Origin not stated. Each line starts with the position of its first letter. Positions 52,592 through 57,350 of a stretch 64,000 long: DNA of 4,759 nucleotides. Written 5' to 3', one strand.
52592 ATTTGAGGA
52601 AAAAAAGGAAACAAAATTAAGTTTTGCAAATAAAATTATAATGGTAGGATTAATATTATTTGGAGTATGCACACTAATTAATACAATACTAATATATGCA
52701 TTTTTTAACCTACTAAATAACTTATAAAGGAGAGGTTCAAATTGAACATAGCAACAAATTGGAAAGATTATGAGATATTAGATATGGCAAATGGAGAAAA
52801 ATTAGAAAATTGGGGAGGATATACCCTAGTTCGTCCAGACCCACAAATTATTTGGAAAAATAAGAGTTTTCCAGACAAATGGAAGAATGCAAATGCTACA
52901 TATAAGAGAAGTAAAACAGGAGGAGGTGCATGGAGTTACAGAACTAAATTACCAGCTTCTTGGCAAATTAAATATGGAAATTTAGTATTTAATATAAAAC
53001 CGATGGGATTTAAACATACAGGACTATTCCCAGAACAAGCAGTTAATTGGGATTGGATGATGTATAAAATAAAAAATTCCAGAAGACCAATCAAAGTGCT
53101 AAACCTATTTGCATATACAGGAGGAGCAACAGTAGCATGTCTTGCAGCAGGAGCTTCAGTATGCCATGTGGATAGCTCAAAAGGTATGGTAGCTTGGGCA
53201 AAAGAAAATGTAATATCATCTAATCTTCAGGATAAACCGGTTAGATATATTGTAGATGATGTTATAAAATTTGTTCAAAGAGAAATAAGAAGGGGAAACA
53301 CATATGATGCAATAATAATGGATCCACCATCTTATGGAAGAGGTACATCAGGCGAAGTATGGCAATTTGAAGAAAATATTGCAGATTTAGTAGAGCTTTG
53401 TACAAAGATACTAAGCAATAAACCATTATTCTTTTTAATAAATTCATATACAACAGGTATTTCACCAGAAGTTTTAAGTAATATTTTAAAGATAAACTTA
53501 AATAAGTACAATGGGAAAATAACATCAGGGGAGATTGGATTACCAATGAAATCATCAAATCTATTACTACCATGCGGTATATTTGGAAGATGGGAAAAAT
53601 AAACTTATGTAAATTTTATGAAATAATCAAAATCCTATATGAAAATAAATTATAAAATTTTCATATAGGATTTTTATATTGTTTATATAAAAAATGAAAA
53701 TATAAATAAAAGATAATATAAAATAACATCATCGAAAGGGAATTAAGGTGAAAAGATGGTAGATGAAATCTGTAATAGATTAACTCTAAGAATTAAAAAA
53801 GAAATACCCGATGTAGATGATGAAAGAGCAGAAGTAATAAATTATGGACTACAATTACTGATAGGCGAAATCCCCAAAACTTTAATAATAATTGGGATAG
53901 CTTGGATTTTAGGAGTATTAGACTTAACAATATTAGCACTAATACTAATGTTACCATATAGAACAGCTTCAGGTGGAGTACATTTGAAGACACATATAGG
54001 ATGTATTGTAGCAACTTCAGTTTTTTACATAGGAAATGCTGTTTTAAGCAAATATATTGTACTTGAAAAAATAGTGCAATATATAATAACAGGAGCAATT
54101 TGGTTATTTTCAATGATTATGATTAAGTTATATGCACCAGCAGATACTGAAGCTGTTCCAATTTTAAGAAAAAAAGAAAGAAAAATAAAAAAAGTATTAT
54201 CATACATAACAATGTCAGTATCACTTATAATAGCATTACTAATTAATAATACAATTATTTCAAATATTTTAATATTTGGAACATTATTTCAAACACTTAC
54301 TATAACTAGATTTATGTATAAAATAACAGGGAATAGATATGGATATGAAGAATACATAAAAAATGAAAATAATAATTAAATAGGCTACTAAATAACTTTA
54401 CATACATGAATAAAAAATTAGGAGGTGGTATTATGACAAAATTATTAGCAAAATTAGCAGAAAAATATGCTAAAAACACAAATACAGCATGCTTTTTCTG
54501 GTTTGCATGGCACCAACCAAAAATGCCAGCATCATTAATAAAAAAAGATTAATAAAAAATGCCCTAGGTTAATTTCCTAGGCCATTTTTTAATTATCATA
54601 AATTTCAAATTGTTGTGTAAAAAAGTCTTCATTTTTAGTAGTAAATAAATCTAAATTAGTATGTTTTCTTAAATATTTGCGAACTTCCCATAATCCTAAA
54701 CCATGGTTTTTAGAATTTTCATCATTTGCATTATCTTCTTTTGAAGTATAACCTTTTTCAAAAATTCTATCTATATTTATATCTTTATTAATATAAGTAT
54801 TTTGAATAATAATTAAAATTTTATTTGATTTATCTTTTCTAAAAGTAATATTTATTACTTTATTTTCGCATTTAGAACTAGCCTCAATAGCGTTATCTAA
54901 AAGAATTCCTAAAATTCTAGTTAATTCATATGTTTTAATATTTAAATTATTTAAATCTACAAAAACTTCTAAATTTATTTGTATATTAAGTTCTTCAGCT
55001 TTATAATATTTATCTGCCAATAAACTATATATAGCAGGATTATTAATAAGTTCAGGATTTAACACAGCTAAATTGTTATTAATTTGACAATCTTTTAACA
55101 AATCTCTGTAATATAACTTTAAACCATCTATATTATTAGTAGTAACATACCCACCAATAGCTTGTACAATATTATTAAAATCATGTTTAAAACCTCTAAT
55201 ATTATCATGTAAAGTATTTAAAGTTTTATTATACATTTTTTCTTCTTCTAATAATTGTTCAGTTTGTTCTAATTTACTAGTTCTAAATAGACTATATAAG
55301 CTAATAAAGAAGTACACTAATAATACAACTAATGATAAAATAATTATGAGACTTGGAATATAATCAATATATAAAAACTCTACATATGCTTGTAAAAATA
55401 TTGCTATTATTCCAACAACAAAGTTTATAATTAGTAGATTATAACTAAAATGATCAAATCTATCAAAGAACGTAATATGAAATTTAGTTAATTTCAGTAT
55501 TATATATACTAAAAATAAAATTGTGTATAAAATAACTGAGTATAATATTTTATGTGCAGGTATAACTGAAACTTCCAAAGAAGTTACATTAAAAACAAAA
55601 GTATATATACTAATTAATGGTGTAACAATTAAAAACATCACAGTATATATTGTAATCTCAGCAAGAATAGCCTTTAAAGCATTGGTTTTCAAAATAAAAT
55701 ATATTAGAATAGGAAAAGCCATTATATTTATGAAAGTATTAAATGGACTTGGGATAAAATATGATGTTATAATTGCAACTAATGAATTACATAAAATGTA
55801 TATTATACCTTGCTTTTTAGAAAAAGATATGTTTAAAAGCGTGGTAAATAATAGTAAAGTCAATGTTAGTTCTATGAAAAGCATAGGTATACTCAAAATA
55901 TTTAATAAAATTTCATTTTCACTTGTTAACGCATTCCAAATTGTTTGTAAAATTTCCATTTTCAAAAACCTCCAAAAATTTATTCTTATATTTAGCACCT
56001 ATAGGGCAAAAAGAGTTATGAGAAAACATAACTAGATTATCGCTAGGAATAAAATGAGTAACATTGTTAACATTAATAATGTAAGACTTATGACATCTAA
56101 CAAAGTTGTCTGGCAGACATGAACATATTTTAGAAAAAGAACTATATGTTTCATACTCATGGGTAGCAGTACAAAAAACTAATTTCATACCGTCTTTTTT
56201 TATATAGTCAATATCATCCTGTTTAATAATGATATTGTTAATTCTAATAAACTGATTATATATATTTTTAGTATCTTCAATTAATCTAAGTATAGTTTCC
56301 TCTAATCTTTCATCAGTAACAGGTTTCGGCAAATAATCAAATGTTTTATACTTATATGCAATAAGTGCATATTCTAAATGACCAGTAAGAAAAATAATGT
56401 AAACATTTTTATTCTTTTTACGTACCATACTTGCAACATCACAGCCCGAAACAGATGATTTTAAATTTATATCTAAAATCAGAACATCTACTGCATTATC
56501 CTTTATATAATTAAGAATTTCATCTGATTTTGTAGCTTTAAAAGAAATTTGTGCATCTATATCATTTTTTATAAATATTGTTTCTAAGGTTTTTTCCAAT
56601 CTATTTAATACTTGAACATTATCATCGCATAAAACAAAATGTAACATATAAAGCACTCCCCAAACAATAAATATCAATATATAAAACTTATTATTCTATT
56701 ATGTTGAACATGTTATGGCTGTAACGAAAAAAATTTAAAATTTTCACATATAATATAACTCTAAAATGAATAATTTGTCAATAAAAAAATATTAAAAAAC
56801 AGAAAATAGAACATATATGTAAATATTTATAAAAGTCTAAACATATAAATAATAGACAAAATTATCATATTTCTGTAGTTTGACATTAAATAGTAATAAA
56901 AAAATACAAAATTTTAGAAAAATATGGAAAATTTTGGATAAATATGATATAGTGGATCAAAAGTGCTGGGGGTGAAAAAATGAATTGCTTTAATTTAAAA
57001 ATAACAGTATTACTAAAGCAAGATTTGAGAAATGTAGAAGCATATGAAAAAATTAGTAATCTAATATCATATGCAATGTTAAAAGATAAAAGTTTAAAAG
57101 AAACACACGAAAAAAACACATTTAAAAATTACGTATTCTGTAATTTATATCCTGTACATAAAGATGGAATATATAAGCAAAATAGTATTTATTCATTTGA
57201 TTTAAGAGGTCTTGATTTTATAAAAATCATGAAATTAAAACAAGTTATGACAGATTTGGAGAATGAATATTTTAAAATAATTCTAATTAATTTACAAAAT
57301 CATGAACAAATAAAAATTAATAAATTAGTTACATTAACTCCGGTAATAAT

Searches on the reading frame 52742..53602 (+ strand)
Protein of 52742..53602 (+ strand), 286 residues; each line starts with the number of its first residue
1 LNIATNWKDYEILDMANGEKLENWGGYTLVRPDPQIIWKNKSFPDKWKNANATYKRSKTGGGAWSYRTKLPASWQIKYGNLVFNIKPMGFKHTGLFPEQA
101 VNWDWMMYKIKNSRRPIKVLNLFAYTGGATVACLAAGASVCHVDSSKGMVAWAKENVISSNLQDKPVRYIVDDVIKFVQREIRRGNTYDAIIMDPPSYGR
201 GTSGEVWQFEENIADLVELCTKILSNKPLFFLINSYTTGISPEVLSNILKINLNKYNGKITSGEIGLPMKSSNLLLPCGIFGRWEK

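Call 3: search_protein_families(library=pfam, proteins=[window:52742-53602:+], max_evalue=0.01)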
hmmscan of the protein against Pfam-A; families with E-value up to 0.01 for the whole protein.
window:52742-53602:+ (286 aa): 4 families
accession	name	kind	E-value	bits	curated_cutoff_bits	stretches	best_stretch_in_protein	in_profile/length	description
PF10672.15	Methyltrans_SAM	-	4.7e-14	52.8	27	1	68-204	80-212/286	S-adenosylmethionine-dependent methyltransferase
PF03602.21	Cons_hypoth95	-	5.3e-06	26.7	24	1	114-198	40-123/182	Conserved hypothetical protein 95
PF09445.16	Methyltransf_15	-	0.0011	19.1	22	1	119-212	4-97/165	RNA cap guanine-N2 methyltransferase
PF13649.12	Methyltransf_25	-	0.0041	18.2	27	1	120-193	2-70/97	Methyltransferase domain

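Call 4: search_protein_families(library=ncbifam, proteins=[window:52742-53602:+], max_evalue=0.01)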
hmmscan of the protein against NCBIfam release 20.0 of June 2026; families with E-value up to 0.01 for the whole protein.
window:52742-53602:+ (286 aa): 15 families
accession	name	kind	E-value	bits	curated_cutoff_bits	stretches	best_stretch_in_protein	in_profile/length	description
NF008748.0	PRK11783.1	equivalog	3.5e-19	68.5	466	1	73-234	503-659/704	bifunctional 23S rRNA (guanine(2069)-N(7))-methyltransferase RlmK/23S rRNA (guanine(2445)-N(2))-methyltransferase RlmL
NF011707.0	PRK15128.1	equivalog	5.7e-13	48.5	712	1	117-199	222-305/396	23S rRNA (cytosine(1962)-C(5))-methyltransferase RlmI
NF053718.1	23SC1962Mtase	equivalog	3.1e-11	42.6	575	1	69-201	169-294/383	23S rRNA (cytosine(1962)-C(5))-methyltransferase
NF046099.1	RSP_2647_MTase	equivalog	1.4e-09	37.3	600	1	86-198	192-300/391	RSP_2647 family RNA methyltransferase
NF033380.1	Rlm_2499C5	equivalog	5.6e-07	28.6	650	1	85-200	194-303/391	23S rRNA (cytosine(2499)-C(5))-methyltransferase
NF009639.0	PRK13168.1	equivalog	2.2e-05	23.5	458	1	118-199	303-382/446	23S rRNA (uracil(1939)-C(5))-methyltransferase RlmD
NF043040.1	corrin_prot_MT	hypoth_equivalog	3.9e-05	23.2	180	1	118-192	44-115/216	corrinoid protein-associated methyltransferase CpaM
NF002910.0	PRK03522.2-3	equivalog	9e-05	21.6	558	1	77-202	198-323/383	23S rRNA (uracil(747)-C(5))-methyltransferase RlmC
TIGR03534.1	RF_mod_PrmC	equivalog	0.00021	20.9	199.1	1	115-196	88-165/253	peptide chain release factor N(5)-glutamine methyltransferase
TIGR01177.1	TIGR01177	hypoth_equivalog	0.0003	20.2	316.55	1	119-226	186-286/330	TIGR01177 family methyltransferase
NF002909.0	PRK03522.2-1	equivalog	0.0013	18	553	1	115-210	232-322/374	23S rRNA (uracil(747)-C(5))-methyltransferase RlmC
TIGR00479.1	rumA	equivalog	0.0019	17.1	183.55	1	118-199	296-375/432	23S rRNA (uracil(1939)-C(5))-methyltransferase RlmD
TIGR00095.1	TIGR00095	equivalog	0.0025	17.5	117.5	1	117-201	54-137/194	16S rRNA (guanine(966)-N(2))-methyltransferase RsmD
TIGR03533.1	L3_gln_methyl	equivalog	0.0027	17.1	229.7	1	113-196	119-198/284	50S ribosomal protein L3 N(5)-glutamine methyltransferase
NF001241.0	PRK00216.1-2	equivalog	0.0052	16.5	327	1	103-156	39-92/231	demethylmenaquinone methyltransferase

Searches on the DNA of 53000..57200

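Call 53: search_rna_families(source=window, start=53000, end=57200, threshold=evalue, max_evalue=1)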
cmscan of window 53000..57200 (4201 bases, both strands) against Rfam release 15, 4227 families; matches with E-value up to 1: 2.
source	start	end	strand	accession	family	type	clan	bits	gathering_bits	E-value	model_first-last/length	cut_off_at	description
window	54486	54596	+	RF04312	trpB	Cis-reg;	-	27.7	59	0.71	1-107/107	no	trpB ncRNA motif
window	54532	54592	+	RF00506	Thr_leader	Cis-reg; leader;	-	22.9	55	0.42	1-118/118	no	Threonine operon leader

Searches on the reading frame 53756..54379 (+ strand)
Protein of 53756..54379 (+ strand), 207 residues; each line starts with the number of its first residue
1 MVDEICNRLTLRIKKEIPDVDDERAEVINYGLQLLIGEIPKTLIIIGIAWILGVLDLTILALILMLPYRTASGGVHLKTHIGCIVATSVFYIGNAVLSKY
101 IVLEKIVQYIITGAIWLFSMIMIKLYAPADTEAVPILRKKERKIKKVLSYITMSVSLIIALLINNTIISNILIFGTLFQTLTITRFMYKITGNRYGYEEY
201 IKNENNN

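Call 3: search_protein_families(library=pfam, proteins=[window:53756-54379:+], max_evalue=0.01)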
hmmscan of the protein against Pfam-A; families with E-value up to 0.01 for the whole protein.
window:53756-54379:+ (207 aa): 1 family
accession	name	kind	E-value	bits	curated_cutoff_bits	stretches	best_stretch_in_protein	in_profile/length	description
PF04647.20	AgrB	-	4.7e-40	137.4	23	1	7-183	2-185/185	Accessory gene regulator B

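Call 4: search_protein_families(library=ncbifam, proteins=[window:53756-54379:+], max_evalue=0.01)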
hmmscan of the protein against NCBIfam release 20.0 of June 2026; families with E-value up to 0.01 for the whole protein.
window:53756-54379:+ (207 aa): 1 family
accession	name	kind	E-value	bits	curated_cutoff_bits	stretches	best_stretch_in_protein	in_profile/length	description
NF002210.0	PRK01100.1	equivalog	7.4e-28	97.7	282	1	2-202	11-207/210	accessory gene regulator ArgB-like protein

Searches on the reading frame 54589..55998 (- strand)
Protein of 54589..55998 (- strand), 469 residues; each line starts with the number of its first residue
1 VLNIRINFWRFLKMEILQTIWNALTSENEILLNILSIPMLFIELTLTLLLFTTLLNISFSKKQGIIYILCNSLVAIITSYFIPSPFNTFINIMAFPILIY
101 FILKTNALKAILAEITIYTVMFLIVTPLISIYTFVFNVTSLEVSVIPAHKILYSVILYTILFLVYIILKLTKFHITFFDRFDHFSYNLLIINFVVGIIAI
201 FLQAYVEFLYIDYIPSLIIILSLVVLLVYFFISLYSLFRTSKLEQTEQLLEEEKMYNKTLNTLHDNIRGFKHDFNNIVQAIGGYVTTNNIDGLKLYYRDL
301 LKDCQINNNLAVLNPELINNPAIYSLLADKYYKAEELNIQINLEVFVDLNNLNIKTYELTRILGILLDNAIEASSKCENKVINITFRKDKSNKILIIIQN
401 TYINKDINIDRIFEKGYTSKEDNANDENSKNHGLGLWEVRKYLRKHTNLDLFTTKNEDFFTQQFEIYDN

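Call 3: search_protein_families(library=pfam, proteins=[window:54589-55998:-], max_evalue=0.01)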
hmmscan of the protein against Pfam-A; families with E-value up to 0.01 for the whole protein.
window:54589-55998:- (469 aa): 3 families
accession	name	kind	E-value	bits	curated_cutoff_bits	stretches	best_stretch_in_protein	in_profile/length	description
PF14501.12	HATPase_c_5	-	8.5e-18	64.6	22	1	354-466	1-101/102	GHKL domain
PF02518.31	HATPase_c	-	4e-08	34.1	26.4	1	358-447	5-88/111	Histidine kinase-, DNA gyrase B-, and HSP90-like ATPase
PF14689.11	SPOB_a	-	2.7e-05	24.1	28.1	1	253-309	2-58/62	Sensor_kinase_SpoOB-type, alpha-helical domain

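Call 4: search_protein_families(library=ncbifam, proteins=[window:54589-55998:-], max_evalue=0.01)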
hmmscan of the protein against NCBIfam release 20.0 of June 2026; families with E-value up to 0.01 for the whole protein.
window:54589-55998:- (469 aa): 8 families
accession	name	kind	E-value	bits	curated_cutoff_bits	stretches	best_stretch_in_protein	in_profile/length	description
NF046015.1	HisKinAgrCStaph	equivalog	8.1e-32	110.9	500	1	44-463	6-413/414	quorum-sensing sensor histidine kinase AgrC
NF008298.1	PRK11086.1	subfamily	1.4e-13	50.1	520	1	262-448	328-505/529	DcuS/MalK family sensor histidine kinase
NF011627.0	PRK15053.1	equivalog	6.4e-12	44.8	656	1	264-448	339-519/552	sensor histidine kinase DpiB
NF038334.1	malate_HK_MalK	exception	2e-09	36.6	800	1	265-443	331-500/533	malate sensor histidine kinase MalK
TIGR01386.1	cztS_silS_copS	subfamily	6.2e-05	22.1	292.55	1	353-446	348-437/457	heavy metal sensor histidine kinase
NF007688.0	PRK10364.1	equivalog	0.00021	20.2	479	0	334-446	327-429/460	two-component system sensor histidine kinase ZraS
NF010076.0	PRK13557.1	subfamily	0.0045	15.5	631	1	227-286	134-186/540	histidine kinase famiy protein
NF058527.1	HistKinChvGCaul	equivalog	0.01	14.6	740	0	355-446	419-506/535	two-component sensor histidine kinase ChvG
